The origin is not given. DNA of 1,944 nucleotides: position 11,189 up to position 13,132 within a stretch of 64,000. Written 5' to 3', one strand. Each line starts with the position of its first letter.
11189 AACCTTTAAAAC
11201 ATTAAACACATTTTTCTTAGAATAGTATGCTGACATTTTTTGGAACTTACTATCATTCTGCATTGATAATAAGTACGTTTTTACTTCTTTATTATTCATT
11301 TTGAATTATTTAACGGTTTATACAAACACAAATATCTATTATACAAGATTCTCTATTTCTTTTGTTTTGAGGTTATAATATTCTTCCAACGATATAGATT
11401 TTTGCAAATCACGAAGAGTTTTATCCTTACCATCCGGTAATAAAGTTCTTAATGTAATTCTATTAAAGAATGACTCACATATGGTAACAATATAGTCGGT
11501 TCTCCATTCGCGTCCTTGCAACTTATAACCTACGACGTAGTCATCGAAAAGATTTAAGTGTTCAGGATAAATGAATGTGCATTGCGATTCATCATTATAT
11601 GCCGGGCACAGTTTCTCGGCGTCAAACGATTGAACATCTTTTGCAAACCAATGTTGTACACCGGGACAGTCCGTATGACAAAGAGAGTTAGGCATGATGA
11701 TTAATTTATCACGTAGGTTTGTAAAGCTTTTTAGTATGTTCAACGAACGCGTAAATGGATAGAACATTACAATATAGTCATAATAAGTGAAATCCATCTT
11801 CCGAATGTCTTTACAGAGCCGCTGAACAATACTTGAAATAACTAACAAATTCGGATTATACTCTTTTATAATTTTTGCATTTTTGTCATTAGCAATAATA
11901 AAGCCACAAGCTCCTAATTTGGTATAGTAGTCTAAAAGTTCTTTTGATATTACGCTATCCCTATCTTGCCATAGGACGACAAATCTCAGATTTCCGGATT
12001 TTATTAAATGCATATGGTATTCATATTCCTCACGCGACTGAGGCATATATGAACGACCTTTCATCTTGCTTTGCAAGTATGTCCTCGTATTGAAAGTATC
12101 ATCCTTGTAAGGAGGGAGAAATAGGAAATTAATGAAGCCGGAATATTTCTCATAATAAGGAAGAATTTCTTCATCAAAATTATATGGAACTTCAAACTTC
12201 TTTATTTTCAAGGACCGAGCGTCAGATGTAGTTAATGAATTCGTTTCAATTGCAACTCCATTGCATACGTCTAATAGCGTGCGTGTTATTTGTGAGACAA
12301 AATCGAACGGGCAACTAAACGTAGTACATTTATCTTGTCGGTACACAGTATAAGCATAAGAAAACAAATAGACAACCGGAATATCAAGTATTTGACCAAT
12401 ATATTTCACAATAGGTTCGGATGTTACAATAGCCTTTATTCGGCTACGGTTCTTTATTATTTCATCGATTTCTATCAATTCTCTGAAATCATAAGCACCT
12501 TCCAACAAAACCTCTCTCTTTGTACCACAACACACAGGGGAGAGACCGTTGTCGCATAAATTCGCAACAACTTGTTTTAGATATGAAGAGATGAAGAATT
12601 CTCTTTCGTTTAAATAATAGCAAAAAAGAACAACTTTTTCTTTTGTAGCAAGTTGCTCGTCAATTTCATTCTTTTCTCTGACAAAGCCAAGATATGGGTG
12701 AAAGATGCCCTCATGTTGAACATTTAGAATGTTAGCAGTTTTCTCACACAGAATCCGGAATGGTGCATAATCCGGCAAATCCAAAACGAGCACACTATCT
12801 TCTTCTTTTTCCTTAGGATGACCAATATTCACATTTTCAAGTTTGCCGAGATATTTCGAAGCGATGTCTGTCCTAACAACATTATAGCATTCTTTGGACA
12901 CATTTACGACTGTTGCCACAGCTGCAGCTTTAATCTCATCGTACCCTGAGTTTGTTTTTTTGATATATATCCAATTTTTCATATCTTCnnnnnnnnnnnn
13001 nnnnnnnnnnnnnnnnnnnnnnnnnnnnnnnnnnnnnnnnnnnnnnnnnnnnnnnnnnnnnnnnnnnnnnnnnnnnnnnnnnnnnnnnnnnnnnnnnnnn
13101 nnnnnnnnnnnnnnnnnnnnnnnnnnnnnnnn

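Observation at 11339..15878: Hybrid graspetide / radical-SAM RiPP-like operon with no exporter or peptidase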

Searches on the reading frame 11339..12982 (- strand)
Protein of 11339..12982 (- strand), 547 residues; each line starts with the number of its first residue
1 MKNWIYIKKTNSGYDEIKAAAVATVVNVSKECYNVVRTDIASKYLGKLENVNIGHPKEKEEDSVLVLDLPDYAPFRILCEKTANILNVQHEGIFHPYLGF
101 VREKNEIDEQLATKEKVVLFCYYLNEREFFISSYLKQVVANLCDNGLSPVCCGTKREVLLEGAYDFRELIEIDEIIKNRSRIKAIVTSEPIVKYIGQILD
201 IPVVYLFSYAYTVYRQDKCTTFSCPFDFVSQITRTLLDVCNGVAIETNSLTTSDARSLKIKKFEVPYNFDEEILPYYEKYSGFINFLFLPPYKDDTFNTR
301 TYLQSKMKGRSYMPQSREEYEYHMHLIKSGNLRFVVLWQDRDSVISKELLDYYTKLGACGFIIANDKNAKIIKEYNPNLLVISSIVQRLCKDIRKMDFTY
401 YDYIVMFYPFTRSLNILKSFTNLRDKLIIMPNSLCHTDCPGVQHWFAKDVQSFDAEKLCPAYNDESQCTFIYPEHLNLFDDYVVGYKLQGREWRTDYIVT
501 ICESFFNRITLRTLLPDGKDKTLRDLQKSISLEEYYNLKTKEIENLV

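Call 3: search_protein_families(library=pfam, proteins=[window:11339-12982:-], max_evalue=0.1)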
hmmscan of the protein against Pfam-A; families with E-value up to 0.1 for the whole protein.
window:11339-12982:- (547 aa): 0 families

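Call 4: search_protein_families(library=ncbifam, proteins=[window:11339-12982:-], max_evalue=0.1)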
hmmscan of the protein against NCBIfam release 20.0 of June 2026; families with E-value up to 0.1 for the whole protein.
window:11339-12982:- (547 aa): 0 families

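Call 5: search_protein_families(library=padloc, proteins=[window:11339-12982:-], max_evalue=0.1)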
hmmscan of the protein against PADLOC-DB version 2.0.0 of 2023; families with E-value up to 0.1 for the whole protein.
window:11339-12982:- (547 aa): 0 families

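Call 7: find_homologous_proteins(query=window:11339-12982:-)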
Query window:11339-12982:- (547 aa): 41 proteins with E <= 0.001 among 5684 candidates.
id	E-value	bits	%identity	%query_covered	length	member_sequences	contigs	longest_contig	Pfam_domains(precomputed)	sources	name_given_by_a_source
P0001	0.0e+0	1257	100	100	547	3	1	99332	-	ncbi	ncbi:MAG: hypothetical protein ACI31F_06860 [Muribaculaceae bacterium]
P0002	0.0e+0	1139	89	100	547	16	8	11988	-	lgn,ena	-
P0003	6.4e-242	822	66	100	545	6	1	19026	-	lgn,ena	-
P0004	2.6e-233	794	64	100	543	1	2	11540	-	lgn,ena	-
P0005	2.9e-224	764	61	99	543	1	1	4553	-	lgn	-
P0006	3.7e-217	741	59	100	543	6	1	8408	-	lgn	-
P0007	5.6e-217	740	59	99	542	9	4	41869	-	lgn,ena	-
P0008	2.3e-216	738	59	100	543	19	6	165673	-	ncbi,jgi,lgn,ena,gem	-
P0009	2.3e-214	731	59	100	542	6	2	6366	-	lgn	-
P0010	2.6e-214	731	59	100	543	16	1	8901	-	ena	-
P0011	2.7e-213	728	58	100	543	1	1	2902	-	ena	-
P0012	1.7e-212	725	58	100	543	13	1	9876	-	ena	-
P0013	4.7e-209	714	60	99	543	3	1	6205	-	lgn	-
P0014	2.0e-207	708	57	100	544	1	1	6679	-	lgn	-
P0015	3.1e-207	708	60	100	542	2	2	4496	-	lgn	-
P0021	1.7e-191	656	54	100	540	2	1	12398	-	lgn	-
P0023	2.3e-185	636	52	99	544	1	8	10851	-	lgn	-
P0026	2.2e-163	563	50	99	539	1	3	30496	-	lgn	-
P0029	1.4e-138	481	44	99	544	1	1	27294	-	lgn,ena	-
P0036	1.1e-88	317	51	51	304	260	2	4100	-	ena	-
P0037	1.9e-88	316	51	52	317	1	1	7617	-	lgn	-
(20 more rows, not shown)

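Call 9: find_encoding_contigs(protein=P0008, flank=10000, max_places=3)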
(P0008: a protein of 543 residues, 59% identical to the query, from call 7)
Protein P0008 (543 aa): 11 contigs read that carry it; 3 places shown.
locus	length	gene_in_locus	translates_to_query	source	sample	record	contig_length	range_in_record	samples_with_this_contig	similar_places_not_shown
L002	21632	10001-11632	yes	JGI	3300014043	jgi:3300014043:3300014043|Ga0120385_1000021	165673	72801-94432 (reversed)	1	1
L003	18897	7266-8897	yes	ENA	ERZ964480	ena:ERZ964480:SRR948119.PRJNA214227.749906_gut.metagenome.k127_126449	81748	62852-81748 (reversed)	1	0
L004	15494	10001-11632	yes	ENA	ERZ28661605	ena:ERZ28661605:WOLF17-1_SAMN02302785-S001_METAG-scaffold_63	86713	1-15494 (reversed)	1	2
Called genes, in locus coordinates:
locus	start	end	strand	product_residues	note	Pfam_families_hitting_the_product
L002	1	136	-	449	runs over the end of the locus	PF00342:PGI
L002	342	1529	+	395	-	PF00069:Pkinase, PF07714:PK_Tyr_Ser-Thr, PF03109:ABC1 (weak), PF06293:Kdo (weak)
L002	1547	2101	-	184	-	-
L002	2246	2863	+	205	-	-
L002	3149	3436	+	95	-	-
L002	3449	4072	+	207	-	-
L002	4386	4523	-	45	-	-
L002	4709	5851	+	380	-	PF13173:AAA_14, PF13635:DUF4143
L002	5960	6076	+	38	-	-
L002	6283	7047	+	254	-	-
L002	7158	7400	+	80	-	-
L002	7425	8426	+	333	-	PF21068:ATPgraspMvdD (weak)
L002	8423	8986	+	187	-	-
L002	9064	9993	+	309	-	PF04055:Radical_SAM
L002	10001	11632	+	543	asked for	-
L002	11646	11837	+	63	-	-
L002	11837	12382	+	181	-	-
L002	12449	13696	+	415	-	-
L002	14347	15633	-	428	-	PF00111:Fer2, PF00970:FAD_binding_6 (weak), PF00175:NAD_binding_1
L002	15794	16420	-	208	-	PF02508:Rnf-Nqr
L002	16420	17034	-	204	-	PF02508:Rnf-Nqr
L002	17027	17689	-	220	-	PF04205:FMN_bind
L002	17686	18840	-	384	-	PF03116:NQR2_RnfD_RnfE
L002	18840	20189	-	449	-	PF05896:NQRA_N, PF24836:NQRA_2nd, PF11973:NQRA_SLBB (weak)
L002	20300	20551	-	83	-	PF01197:Ribosomal_L31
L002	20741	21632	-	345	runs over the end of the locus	PF03590:AsnA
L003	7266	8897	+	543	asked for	-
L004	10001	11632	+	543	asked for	-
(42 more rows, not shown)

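Call 10: find_encoding_contigs(protein=P0029, flank=10000, max_places=2)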
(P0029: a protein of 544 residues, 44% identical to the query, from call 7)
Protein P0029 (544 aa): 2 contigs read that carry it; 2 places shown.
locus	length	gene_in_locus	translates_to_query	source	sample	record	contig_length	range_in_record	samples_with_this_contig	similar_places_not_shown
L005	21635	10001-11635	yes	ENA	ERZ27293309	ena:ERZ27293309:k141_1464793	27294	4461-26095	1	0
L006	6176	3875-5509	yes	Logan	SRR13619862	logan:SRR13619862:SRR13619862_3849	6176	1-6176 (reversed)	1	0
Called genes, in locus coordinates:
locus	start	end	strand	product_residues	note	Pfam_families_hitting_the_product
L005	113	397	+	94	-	-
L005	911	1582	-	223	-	-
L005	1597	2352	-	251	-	-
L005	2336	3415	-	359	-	PF02518:HATPase_c (weak), PF00204:DNA_gyraseB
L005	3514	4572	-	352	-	PF02481:DNA_processg_A, PF18306:LDcluster4 (weak)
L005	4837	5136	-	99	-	-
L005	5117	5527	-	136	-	-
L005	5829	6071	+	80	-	-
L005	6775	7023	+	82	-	-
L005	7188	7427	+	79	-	-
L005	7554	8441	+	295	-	-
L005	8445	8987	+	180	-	-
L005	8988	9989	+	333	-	PF04055:Radical_SAM, PF13353:Fer4_12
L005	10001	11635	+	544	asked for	-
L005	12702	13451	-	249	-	PF07505:DUF5131 (faint)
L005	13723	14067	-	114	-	-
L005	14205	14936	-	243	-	-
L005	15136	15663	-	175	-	-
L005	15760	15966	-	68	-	PF26788:DUF8260 (faint)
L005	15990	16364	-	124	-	-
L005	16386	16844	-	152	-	-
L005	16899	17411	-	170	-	-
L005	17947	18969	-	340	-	PF12987:DUF3871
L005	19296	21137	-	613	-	-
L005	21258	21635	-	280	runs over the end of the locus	-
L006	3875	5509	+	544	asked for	-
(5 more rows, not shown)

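Call 11: find_encoding_contigs(protein=P0026, flank=10000, max_places=2)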
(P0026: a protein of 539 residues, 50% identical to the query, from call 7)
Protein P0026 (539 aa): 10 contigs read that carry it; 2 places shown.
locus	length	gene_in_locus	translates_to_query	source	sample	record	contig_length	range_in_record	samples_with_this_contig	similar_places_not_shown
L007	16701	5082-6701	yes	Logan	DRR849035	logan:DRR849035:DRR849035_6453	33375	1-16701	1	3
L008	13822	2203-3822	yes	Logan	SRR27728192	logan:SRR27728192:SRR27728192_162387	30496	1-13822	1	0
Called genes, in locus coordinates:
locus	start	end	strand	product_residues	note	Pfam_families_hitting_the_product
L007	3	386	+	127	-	?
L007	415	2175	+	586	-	PF13306:LRR_5, PF14903:WG_beta_rep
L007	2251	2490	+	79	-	-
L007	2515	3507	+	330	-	PF21068:ATPgraspMvdD (weak)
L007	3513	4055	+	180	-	-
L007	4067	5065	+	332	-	PF04055:Radical_SAM, PF13353:Fer4_12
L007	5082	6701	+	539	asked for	-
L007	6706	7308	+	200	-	-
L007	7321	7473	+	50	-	-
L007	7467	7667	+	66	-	-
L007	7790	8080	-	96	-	-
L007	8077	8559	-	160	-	-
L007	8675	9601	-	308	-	PF14305:ATPgrasp_TupA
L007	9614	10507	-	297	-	PF01501:Glyco_transf_8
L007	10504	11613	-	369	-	PF03462:PCRF, PF00472:RF-1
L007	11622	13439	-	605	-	PF00501:AMP-binding, PF23562:AMP-binding_C_3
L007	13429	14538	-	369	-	PF03308:MeaB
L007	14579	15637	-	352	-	PF07610:DUF1573, PF22544:HYDIN_VesB_CFA65-like_Ig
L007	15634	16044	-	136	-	PF07610:DUF1573, PF22544:HYDIN_VesB_CFA65-like_Ig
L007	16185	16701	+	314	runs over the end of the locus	PF13444:Acetyltransf_5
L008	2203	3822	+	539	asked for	-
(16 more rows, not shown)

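Call 16: search_solved_structures(query=A3, max_evalue=10, show_alignments=2)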
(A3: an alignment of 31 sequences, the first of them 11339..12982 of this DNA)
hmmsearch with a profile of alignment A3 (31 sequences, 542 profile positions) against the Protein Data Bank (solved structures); distinct sequences matched with E-value up to 10: 1.
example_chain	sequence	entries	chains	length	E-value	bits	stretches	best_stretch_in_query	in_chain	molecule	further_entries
2py2_A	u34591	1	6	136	0.62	11.8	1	424-461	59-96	Antifreeze protein type II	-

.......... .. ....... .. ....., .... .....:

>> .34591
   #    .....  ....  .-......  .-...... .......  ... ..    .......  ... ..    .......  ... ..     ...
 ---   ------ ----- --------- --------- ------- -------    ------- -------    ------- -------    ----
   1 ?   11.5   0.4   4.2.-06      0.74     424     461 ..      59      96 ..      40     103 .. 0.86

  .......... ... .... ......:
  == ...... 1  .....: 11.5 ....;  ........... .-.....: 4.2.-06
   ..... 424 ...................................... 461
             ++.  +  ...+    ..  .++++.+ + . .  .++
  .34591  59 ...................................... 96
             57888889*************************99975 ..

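Call 19: find_encoding_contigs(protein=P0037, flank=10000, max_places=3)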
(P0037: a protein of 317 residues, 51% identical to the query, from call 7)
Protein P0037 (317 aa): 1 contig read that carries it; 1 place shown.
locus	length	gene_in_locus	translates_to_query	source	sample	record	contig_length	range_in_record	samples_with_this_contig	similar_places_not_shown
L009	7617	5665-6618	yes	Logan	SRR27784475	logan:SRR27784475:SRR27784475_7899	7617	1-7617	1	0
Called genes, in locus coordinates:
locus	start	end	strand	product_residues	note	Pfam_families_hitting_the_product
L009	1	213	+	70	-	?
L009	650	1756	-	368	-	-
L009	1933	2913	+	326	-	PF04326:SLFN_AlbA_2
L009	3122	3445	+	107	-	-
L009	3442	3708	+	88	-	-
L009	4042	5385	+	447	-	PF13353:Fer4_12 (weak), PF04055:Radical_SAM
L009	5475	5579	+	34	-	-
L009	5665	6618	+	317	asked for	-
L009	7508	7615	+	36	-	?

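Call 20: find_encoding_contigs(protein=P0036, flank=10000, max_places=3)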
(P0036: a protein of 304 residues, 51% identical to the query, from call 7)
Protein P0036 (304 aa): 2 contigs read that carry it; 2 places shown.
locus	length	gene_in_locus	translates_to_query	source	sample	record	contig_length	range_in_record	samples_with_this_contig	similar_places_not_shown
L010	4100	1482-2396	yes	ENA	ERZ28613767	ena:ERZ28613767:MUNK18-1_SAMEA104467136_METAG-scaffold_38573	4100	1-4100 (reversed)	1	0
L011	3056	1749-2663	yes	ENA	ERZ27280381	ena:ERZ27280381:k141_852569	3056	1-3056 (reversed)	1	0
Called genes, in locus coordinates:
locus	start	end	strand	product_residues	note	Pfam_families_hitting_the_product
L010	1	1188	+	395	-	?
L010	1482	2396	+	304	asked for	-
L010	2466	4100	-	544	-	?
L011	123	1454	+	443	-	PF13353:Fer4_12, PF04055:Radical_SAM, PF13186:SPASM (weak)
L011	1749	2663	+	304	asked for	-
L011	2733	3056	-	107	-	?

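Call 30: predict_structure(alignment_id=A3)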
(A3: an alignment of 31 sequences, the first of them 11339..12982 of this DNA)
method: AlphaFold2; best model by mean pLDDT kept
length: 547 residues; sequences in the alignment: 31
mean_pLDDT: 88.2   pTM: 0.89
mean pLDDT of the five models: 88.2, 87.4, 87.1, 86.8, 85.6
residues with pLDDT >= 90: 358; 70-90: 136; 50-70: 43; < 50: 10
segments of 3 or more residues with pLDDT < 50: 249-257
pLDDT, mean of each block of 10 residues (from residue 1): 90 87 95 94 94 91 92 91 93 89 92 94 90 96 97 91 94 92 96 92 96 92 92 95 71 48 94 95 94 76 64 89 96 93 91 98 92 97 76 87 88 91 91 78 57 60 74 94 93 91 94 87 90 92 87
secondary structure, 60 per line:
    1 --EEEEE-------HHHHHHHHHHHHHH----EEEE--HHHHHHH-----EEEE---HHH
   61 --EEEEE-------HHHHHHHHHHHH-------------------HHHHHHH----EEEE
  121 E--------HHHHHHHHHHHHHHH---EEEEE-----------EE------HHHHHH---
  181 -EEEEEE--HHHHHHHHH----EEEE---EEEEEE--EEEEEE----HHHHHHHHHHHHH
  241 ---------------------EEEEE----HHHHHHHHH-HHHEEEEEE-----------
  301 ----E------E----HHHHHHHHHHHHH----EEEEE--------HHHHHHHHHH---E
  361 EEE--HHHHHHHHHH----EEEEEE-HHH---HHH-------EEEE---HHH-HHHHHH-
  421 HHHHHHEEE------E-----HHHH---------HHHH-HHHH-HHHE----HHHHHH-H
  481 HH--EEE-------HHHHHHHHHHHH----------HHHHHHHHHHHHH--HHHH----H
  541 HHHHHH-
elements in order: E3-7 H15-28 E33-36 H39-45 E51-54 E63-67 H75-86 H106-112 E117-121 H130-144 E148-152 H172-177 E182-187 H190-198 E203-206 E210-215 E218-223 H228-240 E262-266 H271-279 E284-289 H317-329 E334-338 H347-356 E360-363 H366-375 E380-385 E403-406 H414-419 H421-426 E427-429 H442-445 H455-458 H460-463 H473-478 E485-487 H495-506 H517-529 H532-535 H540-546

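Call 32: fold_search(model_id=the predicted structure, library=pdb)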
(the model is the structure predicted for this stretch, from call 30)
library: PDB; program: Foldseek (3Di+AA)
matches with E <= 10: 1630; with E <= 0.001: 35
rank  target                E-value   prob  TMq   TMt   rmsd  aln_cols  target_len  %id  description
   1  1psw                  1.2e-05  1.00  0.26  0.39   6.9       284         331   14  Structure of E. coli ADP-heptose lps heptosyltransferase II (released 2003-07-08)
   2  4rb4_K                1.4e-05  1.00  0.26  0.34   6.1       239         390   15  Crystal structure of dodecameric iron-containing heptosyltransferase TibC in complex with ADP-D-beta-D-heptose at 3.9  (released 2014-11-05)
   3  4rb4_B                1.4e-05  1.00  0.26  0.35   5.9       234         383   14  Crystal structure of dodecameric iron-containing heptosyltransferase TibC in complex with ADP-D-beta-D-heptose at 3.9  (released 2014-11-05)
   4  4rb4_H                1.6e-05  1.00  0.25  0.34   6.2       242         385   14  Crystal structure of dodecameric iron-containing heptosyltransferase TibC in complex with ADP-D-beta-D-heptose at 3.9  (released 2014-11-05)
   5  4rb4_D                2.3e-05  1.00  0.26  0.35   6.1       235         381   14  Crystal structure of dodecameric iron-containing heptosyltransferase TibC in complex with ADP-D-beta-D-heptose at 3.9  (released 2014-11-05)
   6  4rap_D                2.3e-05  1.00  0.26  0.34   6.2       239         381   13  Crystal structure of bacterial iron-containing dodecameric glycosyltransferase TibC from enterotoxigenic E.coli H10407 (released 2014-10-29)
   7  4rb4_G                2.7e-05  1.00  0.26  0.34   6.0       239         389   14  Crystal structure of dodecameric iron-containing heptosyltransferase TibC in complex with ADP-D-beta-D-heptose at 3.9  (released 2014-11-05)
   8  4rb4_A                2.8e-05  1.00  0.25  0.34   6.3       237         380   14  Crystal structure of dodecameric iron-containing heptosyltransferase TibC in complex with ADP-D-beta-D-heptose at 3.9  (released 2014-11-05)
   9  4rb4_C                3.2e-05  1.00  0.26  0.34   5.9       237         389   14  Crystal structure of dodecameric iron-containing heptosyltransferase TibC in complex with ADP-D-beta-D-heptose at 3.9  (released 2014-11-05)
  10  4rap_H                3.6e-05  1.00  0.26  0.35   6.0       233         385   14  Crystal structure of bacterial iron-containing dodecameric glycosyltransferase TibC from enterotoxigenic E.coli H10407 (released 2014-10-29)
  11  4rap_B                4.7e-05  1.00  0.26  0.35   5.9       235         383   14  Crystal structure of bacterial iron-containing dodecameric glycosyltransferase TibC from enterotoxigenic E.coli H10407 (released 2014-10-29)
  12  4rap_G                5.0e-05  1.00  0.26  0.34   5.9       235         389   14  Crystal structure of bacterial iron-containing dodecameric glycosyltransferase TibC from enterotoxigenic E.coli H10407 (released 2014-10-29)
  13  4rb4_E                5.0e-05  1.00  0.25  0.34   6.3       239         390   14  Crystal structure of dodecameric iron-containing heptosyltransferase TibC in complex with ADP-D-beta-D-heptose at 3.9  (released 2014-11-05)
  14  4rap_E                5.6e-05  1.00  0.26  0.34   5.9       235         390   14  Crystal structure of bacterial iron-containing dodecameric glycosyltransferase TibC from enterotoxigenic E.coli H10407 (released 2014-10-29)
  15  4rb4_L                6.2e-05  1.00  0.25  0.33   6.8       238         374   12  Crystal structure of dodecameric iron-containing heptosyltransferase TibC in complex with ADP-D-beta-D-heptose at 3.9  (released 2014-11-05)
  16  4rb4_F                7.0e-05  1.00  0.25  0.33   6.4       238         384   14  Crystal structure of dodecameric iron-containing heptosyltransferase TibC in complex with ADP-D-beta-D-heptose at 3.9  (released 2014-11-05)
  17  4rap_C                7.4e-05  1.00  0.26  0.34   6.0       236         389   13  Crystal structure of bacterial iron-containing dodecameric glycosyltransferase TibC from enterotoxigenic E.coli H10407 (released 2014-10-29)
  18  4rb4_J                7.8e-05  1.00  0.26  0.34   6.4       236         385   14  Crystal structure of dodecameric iron-containing heptosyltransferase TibC in complex with ADP-D-beta-D-heptose at 3.9  (released 2014-11-05)
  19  4rap_A                9.3e-05  1.00  0.26  0.35   5.5       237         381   13  Crystal structure of bacterial iron-containing dodecameric glycosyltransferase TibC from enterotoxigenic E.coli H10407 (released 2014-10-29)
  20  4rap_J                9.8e-05  1.00  0.25  0.34   6.1       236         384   14  Crystal structure of bacterial iron-containing dodecameric glycosyltransferase TibC from enterotoxigenic E.coli H10407 (released 2014-10-29)
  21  4rap_L                1.0e-04  1.00  0.27  0.36   6.0       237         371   14  Crystal structure of bacterial iron-containing dodecameric glycosyltransferase TibC from enterotoxigenic E.coli H10407 (released 2014-10-29)
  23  3tov_B                1.9e-04  1.00  0.27  0.40   6.3       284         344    8  The crystal structure of the glycosyl transferase family 9 from Veillonella parvula DSM 2008 (released 2011-09-21)
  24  5d88                  2.2e-04  1.00  0.29  0.56   5.8       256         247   13  The Structure of the U32 Peptidase Mk0906 (released 2015-12-02)
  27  4rap_F                2.7e-04  1.00  0.25  0.34   5.9       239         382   12  Crystal structure of bacterial iron-containing dodecameric glycosyltransferase TibC from enterotoxigenic E.coli H10407 (released 2014-10-29)
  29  3tov_A                5.3e-04  1.00  0.28  0.41   7.2       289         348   12  The crystal structure of the glycosyl transferase family 9 from Veillonella parvula DSM 2008 (released 2011-09-21)
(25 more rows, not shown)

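Call 52: find_encoding_contigs(protein=P0021, flank=10000, max_places=1)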
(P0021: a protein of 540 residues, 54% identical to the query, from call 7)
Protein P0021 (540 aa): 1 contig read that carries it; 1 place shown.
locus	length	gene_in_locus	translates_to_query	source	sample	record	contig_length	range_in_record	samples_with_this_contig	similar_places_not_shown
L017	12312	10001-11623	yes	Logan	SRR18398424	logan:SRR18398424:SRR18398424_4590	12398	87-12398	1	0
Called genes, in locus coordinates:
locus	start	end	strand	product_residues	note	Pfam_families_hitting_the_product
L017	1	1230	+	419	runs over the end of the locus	-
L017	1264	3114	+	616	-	PF13306:LRR_5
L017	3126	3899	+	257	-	-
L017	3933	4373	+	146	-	-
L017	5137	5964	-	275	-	PF13306:LRR_5, PF13855:LRR_8 (faint), PF13306:LRR_5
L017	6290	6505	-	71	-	-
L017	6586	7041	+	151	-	-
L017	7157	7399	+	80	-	-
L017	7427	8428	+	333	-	-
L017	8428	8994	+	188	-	-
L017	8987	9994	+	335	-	PF04055:Radical_SAM, PF13353:Fer4_12 (weak)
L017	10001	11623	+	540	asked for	-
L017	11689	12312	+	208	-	?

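Call 53: find_encoding_contigs(protein=P0023, flank=10000, max_places=1)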
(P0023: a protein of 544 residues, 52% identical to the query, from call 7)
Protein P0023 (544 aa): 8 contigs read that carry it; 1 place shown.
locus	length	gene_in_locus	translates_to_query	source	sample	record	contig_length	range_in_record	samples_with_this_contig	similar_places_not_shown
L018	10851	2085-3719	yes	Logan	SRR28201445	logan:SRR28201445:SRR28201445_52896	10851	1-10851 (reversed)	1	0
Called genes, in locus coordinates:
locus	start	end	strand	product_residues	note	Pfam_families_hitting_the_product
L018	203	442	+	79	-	-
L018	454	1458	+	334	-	-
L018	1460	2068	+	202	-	-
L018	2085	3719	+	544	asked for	-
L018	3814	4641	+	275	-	-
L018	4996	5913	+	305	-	-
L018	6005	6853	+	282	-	-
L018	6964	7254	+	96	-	-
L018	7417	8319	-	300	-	PF12728:HTH_17 (weak), PF02661:Fic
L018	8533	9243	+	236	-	PF02357:NusG (weak)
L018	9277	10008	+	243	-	PF00106:adh_short, PF08659:KR, PF13561:adh_short_C2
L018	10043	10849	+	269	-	?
